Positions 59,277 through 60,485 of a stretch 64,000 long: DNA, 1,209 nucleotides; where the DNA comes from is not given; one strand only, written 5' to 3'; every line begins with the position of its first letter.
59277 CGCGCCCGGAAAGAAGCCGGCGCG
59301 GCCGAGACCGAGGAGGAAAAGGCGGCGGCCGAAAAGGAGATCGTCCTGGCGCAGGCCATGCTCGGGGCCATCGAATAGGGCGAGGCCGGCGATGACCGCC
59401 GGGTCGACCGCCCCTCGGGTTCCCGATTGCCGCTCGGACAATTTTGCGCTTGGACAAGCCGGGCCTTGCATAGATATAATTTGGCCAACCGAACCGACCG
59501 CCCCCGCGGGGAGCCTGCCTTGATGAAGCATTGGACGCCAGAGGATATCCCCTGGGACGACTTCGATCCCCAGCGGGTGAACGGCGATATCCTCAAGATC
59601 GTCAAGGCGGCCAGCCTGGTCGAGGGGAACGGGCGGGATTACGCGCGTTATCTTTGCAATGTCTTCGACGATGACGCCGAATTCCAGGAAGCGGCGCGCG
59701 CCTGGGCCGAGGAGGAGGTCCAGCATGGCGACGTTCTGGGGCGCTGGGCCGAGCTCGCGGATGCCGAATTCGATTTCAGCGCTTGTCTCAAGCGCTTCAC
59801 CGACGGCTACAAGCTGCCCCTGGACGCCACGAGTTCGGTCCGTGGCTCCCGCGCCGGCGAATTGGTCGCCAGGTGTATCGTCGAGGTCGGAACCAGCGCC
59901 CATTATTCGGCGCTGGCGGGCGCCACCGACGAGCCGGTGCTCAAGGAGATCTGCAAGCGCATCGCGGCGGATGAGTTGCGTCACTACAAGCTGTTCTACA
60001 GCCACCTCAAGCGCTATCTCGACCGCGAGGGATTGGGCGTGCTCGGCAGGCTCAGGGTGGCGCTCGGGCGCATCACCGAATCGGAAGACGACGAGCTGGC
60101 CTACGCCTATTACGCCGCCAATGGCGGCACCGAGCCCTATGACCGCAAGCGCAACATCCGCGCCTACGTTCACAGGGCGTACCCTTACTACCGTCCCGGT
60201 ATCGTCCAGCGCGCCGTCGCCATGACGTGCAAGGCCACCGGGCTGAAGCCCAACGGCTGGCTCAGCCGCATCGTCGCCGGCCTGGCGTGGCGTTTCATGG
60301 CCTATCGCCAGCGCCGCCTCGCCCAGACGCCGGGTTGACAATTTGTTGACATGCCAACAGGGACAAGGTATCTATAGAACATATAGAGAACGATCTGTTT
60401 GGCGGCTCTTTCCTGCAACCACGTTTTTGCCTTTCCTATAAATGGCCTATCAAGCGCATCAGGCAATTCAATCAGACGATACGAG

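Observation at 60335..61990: Low-GC Type II restriction-modification island downstream of the atp operon, with a palindromic operator in its promoter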

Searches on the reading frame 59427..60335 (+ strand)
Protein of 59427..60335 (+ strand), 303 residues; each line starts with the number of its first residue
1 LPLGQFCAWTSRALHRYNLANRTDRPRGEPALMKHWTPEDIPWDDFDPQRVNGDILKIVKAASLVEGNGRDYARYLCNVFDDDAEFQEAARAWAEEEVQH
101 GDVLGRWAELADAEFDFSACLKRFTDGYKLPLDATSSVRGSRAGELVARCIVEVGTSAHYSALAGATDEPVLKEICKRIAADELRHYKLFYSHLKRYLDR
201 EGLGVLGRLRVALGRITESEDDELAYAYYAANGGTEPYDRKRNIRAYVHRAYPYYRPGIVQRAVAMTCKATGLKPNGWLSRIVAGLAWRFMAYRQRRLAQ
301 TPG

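Call 4: search_protein_families(library=pfam, proteins=[window:59427-60335:+], max_evalue=1)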
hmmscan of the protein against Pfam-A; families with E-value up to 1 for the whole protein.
window:59427-60335:+ (303 aa): 4 families
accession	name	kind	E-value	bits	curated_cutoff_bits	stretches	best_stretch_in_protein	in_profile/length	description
PF03405.20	FA_desaturase_2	-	4.7e-07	29.4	22.7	1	85-201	97-213/325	Fatty acid desaturase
PF02915.23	Rubrerythrin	-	0.00074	20.3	22.8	1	150-205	7-64/137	Rubrerythrin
PF03232.19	COQ7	-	0.027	14.5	23.5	1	137-201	6-63/169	Ubiquinone biosynthesis protein COQ7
PF13817.11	DDE_Tnp_IS66_C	-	0.13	12.9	30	1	266-284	4-22/39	IS66 C-terminal element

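Call 5: search_protein_families(library=ncbifam, proteins=[window:59427-60335:+], max_evalue=1)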
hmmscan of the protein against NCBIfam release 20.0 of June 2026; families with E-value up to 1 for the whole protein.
window:59427-60335:+ (303 aa): 3 families
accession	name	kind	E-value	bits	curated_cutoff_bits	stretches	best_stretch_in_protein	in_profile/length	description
NF058679.1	EncB_fam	subfamily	0.011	15.8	90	1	153-197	32-76/117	encapsulin nanocompartment ferritin-likeEncB family encapsulin nanocompartment ferritin-like cargo protein cargo protein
NF005737.0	PRK07564.1-1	equivalog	0.045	12.4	378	1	94-151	172-229/543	alpha-D-glucose phosphate-specific phosphoglucomutase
TIGR04535.1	ferrit_encaps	subfamily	0.19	11.7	125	1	153-197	25-69/114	encapsulin-associated ferritin-like protein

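Call 45: find_related_loci(query=window:59523-60335:+, collection=metagenome_contigs, flank=10000)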
Query window:59523-60335:+ (271 aa) in metagenome_contigs; peptide patterns used: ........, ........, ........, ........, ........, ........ (x = any residue, [..] = any of these).
368 stretches matched a pattern; 252 encode a relative of the query (tblastn E <= 1e-3); the best 80 are kept; 80 distinct loci.
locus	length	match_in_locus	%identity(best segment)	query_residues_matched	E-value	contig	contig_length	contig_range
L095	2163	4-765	96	18-271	6e-174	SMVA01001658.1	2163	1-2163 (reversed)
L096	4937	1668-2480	93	1-271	7e-161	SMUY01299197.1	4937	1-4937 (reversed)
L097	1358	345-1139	75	1-265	7e-148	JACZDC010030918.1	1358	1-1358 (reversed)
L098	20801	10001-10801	72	1-267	2e-129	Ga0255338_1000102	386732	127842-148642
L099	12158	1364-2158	72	1-265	2e-128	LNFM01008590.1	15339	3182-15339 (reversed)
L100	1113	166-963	74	1-266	3e-137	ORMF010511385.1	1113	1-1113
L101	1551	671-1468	64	1-266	4e-126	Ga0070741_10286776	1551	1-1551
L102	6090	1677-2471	66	4-268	4e-116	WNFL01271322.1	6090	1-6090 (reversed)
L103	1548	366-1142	65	1-259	8e-123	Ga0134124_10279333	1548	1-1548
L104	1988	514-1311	64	1-266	3e-119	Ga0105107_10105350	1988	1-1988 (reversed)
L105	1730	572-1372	64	1-267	1e-119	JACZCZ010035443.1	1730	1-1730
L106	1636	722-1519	64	1-266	5e-119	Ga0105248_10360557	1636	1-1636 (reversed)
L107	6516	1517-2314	64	1-266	1e-110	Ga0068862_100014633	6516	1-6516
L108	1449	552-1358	64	1-269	3e-119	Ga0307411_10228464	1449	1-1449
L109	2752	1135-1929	63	1-265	4e-113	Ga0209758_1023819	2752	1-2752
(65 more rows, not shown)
